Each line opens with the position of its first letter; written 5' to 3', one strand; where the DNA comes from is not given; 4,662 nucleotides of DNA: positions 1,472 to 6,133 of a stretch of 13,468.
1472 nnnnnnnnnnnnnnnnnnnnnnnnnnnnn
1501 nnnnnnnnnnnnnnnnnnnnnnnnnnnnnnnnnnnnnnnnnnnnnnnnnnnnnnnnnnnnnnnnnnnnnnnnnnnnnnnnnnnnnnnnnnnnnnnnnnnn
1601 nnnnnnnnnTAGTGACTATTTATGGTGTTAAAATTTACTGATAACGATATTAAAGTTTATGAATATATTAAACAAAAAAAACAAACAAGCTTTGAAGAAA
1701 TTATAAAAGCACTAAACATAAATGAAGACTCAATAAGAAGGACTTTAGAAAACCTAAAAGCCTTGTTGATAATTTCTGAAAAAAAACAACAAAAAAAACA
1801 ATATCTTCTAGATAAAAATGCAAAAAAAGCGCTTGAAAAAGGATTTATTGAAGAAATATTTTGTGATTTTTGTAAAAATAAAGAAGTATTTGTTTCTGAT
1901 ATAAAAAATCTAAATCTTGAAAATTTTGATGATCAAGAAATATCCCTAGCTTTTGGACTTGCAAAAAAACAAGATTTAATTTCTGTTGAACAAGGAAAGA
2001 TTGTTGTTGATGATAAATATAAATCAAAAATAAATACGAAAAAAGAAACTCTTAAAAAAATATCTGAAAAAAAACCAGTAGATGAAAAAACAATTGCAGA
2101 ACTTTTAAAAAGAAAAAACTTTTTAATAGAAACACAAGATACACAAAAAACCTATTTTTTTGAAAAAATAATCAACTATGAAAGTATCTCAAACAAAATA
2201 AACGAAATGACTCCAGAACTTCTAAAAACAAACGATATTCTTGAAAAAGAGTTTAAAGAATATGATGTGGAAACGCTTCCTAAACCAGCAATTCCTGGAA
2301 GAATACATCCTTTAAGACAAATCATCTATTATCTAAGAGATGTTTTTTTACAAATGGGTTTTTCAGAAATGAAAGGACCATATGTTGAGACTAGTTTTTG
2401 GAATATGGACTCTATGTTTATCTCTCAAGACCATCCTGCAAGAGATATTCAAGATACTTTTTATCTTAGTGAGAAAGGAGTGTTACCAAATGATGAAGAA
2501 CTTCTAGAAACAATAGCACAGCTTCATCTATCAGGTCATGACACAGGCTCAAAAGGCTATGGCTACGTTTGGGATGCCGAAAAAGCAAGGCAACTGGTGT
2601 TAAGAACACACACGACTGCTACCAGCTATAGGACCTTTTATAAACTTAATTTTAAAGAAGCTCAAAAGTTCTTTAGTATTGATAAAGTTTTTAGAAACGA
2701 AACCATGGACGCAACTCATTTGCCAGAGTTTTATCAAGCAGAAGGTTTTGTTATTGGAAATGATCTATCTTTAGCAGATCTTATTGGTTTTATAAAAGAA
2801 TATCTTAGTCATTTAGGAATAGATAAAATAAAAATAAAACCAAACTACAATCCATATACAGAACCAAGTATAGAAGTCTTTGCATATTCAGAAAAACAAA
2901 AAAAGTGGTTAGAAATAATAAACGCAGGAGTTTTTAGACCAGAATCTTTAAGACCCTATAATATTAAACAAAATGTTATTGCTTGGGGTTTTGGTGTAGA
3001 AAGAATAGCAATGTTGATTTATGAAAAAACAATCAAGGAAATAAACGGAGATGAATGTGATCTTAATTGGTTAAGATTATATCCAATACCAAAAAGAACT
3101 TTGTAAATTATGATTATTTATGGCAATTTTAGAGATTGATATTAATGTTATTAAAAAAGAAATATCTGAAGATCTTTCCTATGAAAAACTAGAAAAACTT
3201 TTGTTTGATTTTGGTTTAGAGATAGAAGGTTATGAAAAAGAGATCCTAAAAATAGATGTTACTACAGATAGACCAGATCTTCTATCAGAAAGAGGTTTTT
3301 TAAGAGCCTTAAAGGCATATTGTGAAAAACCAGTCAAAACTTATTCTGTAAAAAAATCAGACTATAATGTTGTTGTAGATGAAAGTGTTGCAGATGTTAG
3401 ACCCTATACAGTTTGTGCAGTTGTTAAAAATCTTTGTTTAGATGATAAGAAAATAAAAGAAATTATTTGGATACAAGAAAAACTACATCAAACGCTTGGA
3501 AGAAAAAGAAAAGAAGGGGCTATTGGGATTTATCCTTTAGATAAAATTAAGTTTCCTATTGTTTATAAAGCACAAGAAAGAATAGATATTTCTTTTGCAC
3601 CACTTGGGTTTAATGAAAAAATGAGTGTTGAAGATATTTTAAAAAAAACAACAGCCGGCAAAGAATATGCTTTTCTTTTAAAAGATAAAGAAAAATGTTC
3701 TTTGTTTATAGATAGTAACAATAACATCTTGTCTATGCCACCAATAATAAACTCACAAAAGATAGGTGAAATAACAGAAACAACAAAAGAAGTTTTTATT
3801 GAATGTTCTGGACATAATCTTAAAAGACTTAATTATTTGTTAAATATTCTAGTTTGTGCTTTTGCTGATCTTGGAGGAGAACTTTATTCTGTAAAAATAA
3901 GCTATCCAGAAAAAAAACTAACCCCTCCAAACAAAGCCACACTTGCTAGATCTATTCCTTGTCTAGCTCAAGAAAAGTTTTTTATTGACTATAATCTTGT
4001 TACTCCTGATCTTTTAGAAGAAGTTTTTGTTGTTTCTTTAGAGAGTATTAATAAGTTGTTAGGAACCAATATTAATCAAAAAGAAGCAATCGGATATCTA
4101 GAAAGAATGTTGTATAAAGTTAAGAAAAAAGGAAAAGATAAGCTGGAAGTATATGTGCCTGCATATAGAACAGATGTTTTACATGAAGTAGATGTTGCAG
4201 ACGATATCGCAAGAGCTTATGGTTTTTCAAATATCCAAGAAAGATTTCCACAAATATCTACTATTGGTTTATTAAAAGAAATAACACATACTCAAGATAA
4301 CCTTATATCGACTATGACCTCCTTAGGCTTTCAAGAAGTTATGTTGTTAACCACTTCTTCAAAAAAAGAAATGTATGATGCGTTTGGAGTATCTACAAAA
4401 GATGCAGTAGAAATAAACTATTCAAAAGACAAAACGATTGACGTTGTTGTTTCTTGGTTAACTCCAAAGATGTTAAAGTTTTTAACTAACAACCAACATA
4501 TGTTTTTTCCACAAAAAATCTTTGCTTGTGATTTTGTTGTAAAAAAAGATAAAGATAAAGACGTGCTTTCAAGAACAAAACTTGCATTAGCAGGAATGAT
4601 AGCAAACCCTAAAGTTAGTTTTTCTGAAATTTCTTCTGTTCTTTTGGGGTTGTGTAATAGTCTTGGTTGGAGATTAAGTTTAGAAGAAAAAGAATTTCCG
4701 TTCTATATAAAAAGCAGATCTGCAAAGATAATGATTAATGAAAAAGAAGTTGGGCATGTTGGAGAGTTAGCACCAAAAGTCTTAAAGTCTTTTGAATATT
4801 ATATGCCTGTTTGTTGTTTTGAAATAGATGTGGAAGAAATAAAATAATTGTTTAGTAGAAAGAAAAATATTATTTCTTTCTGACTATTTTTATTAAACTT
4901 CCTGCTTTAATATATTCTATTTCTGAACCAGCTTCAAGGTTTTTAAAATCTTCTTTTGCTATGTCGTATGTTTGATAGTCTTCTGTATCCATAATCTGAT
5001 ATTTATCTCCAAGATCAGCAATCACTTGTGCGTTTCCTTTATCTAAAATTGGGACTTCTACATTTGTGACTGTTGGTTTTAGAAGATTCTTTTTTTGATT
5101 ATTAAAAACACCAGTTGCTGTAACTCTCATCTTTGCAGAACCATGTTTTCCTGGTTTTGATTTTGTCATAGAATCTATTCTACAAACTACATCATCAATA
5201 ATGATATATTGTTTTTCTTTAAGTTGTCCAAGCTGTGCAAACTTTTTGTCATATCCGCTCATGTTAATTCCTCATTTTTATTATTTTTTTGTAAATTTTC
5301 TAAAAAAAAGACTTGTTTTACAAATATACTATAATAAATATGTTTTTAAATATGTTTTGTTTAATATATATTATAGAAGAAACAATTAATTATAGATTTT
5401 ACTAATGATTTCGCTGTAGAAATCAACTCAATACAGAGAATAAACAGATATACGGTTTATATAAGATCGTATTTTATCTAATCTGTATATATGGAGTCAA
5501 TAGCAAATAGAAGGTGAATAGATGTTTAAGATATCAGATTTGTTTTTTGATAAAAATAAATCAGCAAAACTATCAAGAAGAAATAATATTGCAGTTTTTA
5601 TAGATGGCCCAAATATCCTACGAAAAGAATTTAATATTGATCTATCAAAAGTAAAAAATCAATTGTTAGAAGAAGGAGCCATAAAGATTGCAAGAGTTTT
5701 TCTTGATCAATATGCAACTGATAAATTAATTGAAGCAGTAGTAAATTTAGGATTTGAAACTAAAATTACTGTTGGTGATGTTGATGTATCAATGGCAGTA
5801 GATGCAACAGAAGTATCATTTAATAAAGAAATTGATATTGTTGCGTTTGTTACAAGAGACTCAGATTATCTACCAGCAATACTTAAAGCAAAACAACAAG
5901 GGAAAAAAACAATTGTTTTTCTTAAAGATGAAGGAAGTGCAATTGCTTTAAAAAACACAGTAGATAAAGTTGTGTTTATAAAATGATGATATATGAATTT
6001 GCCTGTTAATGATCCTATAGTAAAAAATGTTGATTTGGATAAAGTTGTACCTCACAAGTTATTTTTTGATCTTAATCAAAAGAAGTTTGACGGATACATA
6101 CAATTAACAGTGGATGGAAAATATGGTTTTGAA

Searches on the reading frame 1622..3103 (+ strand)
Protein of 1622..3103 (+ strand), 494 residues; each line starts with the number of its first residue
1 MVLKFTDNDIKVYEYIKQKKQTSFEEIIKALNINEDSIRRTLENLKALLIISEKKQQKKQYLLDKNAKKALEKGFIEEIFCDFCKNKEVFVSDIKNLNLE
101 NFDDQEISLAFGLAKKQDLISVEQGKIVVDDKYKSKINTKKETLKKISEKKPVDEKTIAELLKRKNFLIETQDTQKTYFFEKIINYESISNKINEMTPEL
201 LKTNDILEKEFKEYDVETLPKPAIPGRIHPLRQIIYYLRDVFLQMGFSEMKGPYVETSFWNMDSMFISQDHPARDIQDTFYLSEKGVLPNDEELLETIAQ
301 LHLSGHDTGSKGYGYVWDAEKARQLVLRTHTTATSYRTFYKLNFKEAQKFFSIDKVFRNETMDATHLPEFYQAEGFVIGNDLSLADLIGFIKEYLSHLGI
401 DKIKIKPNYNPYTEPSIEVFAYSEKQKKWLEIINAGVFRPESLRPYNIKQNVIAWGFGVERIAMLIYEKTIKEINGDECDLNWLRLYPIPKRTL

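Call 17: search_protein_families(library=pfam, proteins=[window:1622-3103:+], max_evalue=0.001)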
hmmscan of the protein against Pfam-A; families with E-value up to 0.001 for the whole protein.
window:1622-3103:+ (494 aa): 5 families
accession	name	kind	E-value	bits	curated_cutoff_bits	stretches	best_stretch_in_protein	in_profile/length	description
PF01409.25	tRNA-synt_2d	-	2.2e-79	266.9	19.8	1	214-474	2-235/246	tRNA synthetases class II core domain (F)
PF00152.25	tRNA-synt_2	-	1.6e-06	27.8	25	1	347-398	91-140/308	tRNA synthetases class II (D, K and N)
PF01978.25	TrmB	-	0.00012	22.3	25.6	1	3-61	4-62/68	Sugar-specific transcriptional regulator TrmB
PF17759.6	tRNA_synthFbeta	-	0.00022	21.2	22.4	0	343-454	89-209/214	Phenylalanyl tRNA synthetase beta chain CLM domain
PF00587.30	tRNA-synt_2b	-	0.00044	20.8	29.3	1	317-443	3-145/179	tRNA synthetase class II core domain (G, H, P, S and T)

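Call 75: find_homologous_proteins(query=window:1622-3103:+, max_evalue=1e-60)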
Query window:1622-3103:+ (494 aa): 6350 proteins with E <= 1e-60 among 8000 candidates; the best 120 are listed.
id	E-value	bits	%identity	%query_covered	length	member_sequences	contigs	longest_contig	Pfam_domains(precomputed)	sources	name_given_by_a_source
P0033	0.0e+0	1098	100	100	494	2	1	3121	PF01409.26,PF00152.26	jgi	-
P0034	4.0e-245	832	75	100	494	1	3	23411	PF01409.26,PF00152.26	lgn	-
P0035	6.1e-240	815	74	100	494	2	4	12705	PF01409.26,PF00152.26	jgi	jgi:phenylalanyl-tRNA synthetase alpha chain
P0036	9.8e-189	646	62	100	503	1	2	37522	PF01409.26,PF00152.26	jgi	jgi:phenylalanyl-tRNA synthetase alpha chain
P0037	7.9e-183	627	59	100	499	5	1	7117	PF01409.26,PF00152.26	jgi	-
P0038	2.0e-179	616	58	100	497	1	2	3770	PF01409.26,PF00152.26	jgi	jgi:phenylalanyl-tRNA synthetase alpha chain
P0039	3.3e-178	612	57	100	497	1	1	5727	PF01409.26,PF00152.26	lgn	-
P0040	1.1e-177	610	58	100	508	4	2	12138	PF01409.26,PF00152.26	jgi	jgi:phenylalanyl-tRNA synthetase alpha chain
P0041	4.8e-174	598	56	100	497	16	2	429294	PF01409.26,PF00152.26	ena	-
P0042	5.0e-172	591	56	100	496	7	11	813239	PF01409.26,PF00152.26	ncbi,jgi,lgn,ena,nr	ncbi:MAG TPA: phenylalanine--tRNA ligase subunit alpha [archaeon]|nr:phenylalanine--tRNA ligase subu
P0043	8.3e-172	591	54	100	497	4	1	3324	PF01409.26,PF00152.26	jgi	jgi:phenylalanyl-tRNA synthetase alpha chain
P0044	1.3e-171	590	55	100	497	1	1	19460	PF01409.26,PF00152.26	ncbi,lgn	-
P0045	2.1e-171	589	56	100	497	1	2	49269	PF01409.26,PF00152.26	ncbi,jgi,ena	ncbi:MAG: phenylalanine--tRNA ligase subunit alpha [archaeon]|jgi:phenylalanyl-tRNA synthetase alpha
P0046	3.5e-171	589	55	100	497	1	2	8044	PF01409.26,PF00152.26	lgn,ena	-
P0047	7.8e-171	587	55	100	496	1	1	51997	PF01409.26,PF00152.26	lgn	-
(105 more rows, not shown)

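Call 76: find_encoding_contigs(protein=P0034, flank=10000, max_places=3)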
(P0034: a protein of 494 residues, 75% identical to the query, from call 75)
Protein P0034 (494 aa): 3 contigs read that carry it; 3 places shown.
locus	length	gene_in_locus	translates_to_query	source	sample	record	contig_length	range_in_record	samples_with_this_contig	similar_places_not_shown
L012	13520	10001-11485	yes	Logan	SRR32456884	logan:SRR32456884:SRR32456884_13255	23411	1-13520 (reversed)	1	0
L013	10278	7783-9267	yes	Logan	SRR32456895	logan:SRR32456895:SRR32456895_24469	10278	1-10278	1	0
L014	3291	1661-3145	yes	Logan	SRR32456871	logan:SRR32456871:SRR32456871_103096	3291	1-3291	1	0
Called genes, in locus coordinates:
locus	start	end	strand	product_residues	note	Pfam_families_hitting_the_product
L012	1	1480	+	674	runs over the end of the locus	PF07581:Glug (faint)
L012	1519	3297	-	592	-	PF04068:Fer4_RLI, PF13237:Fer4_10 (faint), PF14697:Fer4_21 (faint), PF00037:Fer4 (weak), PF02463:SMC_N (weak), PF00005:ABC_tran, PF13304:AAA_21 (faint), PF00005:ABC_tran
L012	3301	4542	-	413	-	PF00308:Bac_DnaA (weak), PF00004:AAA, PF13401:AAA_22 (faint), PF25361:AAA_lid_RFC1 (weak)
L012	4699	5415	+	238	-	PF00705:PCNA_N, PF02747:PCNA_C (faint)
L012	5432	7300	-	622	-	PF12775:AAA_7 (weak), PF20030:bpMoxR (faint), PF01078:Mg_chelatase (weak), PF14532:Sigma54_activ_2 (faint), PF00158:Sigma54_activat, PF07728:AAA_5 (weak), PF05362:Lon_C, PF13541:ChlI, +3 more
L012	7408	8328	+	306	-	PF00753:Lactamase_B, PF13691:Lactamase_B_4 (weak), PF23023:Anti-Pycsar_Apyc1, PF12706:Lactamase_B_2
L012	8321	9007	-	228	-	PF00753:Lactamase_B (faint), PF13483:Lactamase_B_3, PF12706:Lactamase_B_2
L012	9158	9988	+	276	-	-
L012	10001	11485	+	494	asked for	PF00152:tRNA-synt_2 (faint), PF01409:tRNA-synt_2d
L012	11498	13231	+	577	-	PF18262:PhetRS_B1, PF03484:B5, PF01409:tRNA-synt_2d (weak), PF17759:tRNA_synthFbeta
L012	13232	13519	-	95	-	?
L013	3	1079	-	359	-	?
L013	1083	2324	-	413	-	PF00308:Bac_DnaA (weak), PF00004:AAA, PF13401:AAA_22 (faint), PF25361:AAA_lid_RFC1 (weak)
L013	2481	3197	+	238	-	PF00705:PCNA_N, PF02747:PCNA_C (faint)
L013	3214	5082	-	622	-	PF12775:AAA_7 (weak), PF20030:bpMoxR (faint), PF01078:Mg_chelatase (weak), PF14532:Sigma54_activ_2 (faint), PF00158:Sigma54_activat, PF07728:AAA_5 (weak), PF05362:Lon_C, PF13541:ChlI, +3 more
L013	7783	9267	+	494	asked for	PF00152:tRNA-synt_2 (faint), PF01409:tRNA-synt_2d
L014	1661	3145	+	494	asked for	PF00152:tRNA-synt_2 (faint), PF01409:tRNA-synt_2d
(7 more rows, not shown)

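Call 77: find_encoding_contigs(protein=P0035, flank=10000, max_places=4)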
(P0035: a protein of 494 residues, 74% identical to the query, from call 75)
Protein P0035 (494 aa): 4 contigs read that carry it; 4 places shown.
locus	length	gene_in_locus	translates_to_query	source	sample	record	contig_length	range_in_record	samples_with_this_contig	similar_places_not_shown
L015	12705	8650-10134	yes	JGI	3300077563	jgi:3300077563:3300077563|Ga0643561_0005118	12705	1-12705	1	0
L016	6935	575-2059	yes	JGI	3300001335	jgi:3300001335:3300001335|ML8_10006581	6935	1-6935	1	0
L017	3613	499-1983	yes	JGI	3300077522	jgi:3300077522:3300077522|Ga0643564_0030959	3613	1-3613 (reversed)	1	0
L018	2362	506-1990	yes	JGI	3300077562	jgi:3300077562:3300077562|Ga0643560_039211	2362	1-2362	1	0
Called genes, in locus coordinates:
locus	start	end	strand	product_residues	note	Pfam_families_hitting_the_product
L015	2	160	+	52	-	?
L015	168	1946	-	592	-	PF04068:Fer4_RLI, PF13237:Fer4_10 (faint), PF00037:Fer4 (weak), PF02463:SMC_N (faint), PF00005:ABC_tran, PF13304:AAA_21 (faint), PF00005:ABC_tran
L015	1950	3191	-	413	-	PF00308:Bac_DnaA (weak), PF03215:Rad17 (faint), PF05496:RuvB_N (weak), PF00004:AAA, PF13401:AAA_22 (faint), PF25361:AAA_lid_RFC1 (weak)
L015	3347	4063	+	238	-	PF00705:PCNA_N, PF02747:PCNA_C (weak)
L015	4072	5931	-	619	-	PF12775:AAA_7 (faint), PF20030:bpMoxR (faint), PF01078:Mg_chelatase (weak), PF13401:AAA_22 (faint), PF07728:AAA_5 (weak), PF00158:Sigma54_activat, PF05362:Lon_C, PF13541:ChlI, +2 more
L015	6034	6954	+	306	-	PF23023:Anti-Pycsar_Apyc1, PF00753:Lactamase_B, PF13691:Lactamase_B_4 (weak), PF12706:Lactamase_B_2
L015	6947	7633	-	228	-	PF00753:Lactamase_B (weak), PF13483:Lactamase_B_3, PF12706:Lactamase_B_2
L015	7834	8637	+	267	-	-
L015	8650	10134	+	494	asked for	PF00152:tRNA-synt_2 (faint), PF01409:tRNA-synt_2d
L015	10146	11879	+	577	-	PF18262:PhetRS_B1 (weak), PF03484:B5, PF17759:tRNA_synthFbeta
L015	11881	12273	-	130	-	PF21485:IF5A-like_N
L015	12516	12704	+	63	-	?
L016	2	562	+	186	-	?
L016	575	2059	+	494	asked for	PF00152:tRNA-synt_2 (faint), PF01409:tRNA-synt_2d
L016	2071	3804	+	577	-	PF18262:PhetRS_B1 (weak), PF03484:B5, PF17759:tRNA_synthFbeta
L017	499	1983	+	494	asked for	PF00152:tRNA-synt_2 (faint), PF01409:tRNA-synt_2d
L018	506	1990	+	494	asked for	PF00152:tRNA-synt_2 (faint), PF01409:tRNA-synt_2d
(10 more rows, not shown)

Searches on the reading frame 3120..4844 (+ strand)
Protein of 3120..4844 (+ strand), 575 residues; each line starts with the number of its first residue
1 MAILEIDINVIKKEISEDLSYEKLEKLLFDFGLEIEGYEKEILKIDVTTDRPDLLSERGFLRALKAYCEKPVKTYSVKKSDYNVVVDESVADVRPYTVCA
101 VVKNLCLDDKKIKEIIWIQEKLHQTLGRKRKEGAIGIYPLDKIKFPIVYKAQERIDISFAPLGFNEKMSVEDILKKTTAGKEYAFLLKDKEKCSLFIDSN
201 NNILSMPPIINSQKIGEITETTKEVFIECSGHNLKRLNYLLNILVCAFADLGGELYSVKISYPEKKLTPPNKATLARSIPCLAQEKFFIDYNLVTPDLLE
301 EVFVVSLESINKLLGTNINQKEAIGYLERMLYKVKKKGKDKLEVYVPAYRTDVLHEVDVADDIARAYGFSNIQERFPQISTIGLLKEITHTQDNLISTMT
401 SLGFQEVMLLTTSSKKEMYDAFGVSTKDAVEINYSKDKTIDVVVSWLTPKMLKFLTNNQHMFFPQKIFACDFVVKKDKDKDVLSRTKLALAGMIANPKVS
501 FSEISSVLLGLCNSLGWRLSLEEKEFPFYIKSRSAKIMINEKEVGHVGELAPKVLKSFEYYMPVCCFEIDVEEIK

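Call 17: search_protein_families(library=pfam, proteins=[window:3120-4844:+], max_evalue=0.001)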
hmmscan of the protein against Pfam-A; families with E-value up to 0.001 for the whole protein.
window:3120-4844:+ (575 aa): 3 families
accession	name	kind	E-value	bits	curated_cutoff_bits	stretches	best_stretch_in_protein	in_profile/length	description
PF17759.6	tRNA_synthFbeta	-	8.5e-28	97.7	22.4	1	372-571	1-214/214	Phenylalanyl tRNA synthetase beta chain CLM domain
PF03484.21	B5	-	8.8e-24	83.9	28.6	1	305-369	3-67/67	tRNA synthetase B5 domain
PF18262.7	PhetRS_B1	-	9e-09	35.9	26.8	1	1-70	1-83/83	Phe-tRNA synthetase beta subunit B1 domain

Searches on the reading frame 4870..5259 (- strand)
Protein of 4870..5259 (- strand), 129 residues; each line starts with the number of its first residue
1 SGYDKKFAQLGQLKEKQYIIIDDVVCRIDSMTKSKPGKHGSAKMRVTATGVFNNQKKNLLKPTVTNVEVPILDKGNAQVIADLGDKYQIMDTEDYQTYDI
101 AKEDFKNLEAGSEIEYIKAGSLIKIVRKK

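Call 17: search_protein_families(library=pfam, proteins=[window:4870-5259:-], max_evalue=0.001)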
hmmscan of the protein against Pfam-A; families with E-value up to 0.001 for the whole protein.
window:4870-5259:- (129 aa): 1 family
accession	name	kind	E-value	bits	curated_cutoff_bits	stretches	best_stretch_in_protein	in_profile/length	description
PF21485.3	IF5A-like_N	-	1.2e-14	54.3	27.1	1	9-63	7-61/63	Translation initiation factor 5A-like, N-terminal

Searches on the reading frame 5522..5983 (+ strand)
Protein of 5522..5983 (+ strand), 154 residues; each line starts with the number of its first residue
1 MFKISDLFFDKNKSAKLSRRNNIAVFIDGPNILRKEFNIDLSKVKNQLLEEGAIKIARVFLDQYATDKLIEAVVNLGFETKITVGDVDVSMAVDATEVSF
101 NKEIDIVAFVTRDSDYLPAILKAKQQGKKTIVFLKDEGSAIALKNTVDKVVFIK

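Call 17: search_protein_families(library=pfam, proteins=[window:5522-5983:+], max_evalue=0.001)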
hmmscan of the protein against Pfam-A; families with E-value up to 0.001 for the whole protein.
window:5522-5983:+ (154 aa): 1 family
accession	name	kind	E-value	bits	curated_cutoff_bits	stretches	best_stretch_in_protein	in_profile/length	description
PF01936.24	NYN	-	6.9e-24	85.4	24.2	1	22-153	1-144/145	NYN domain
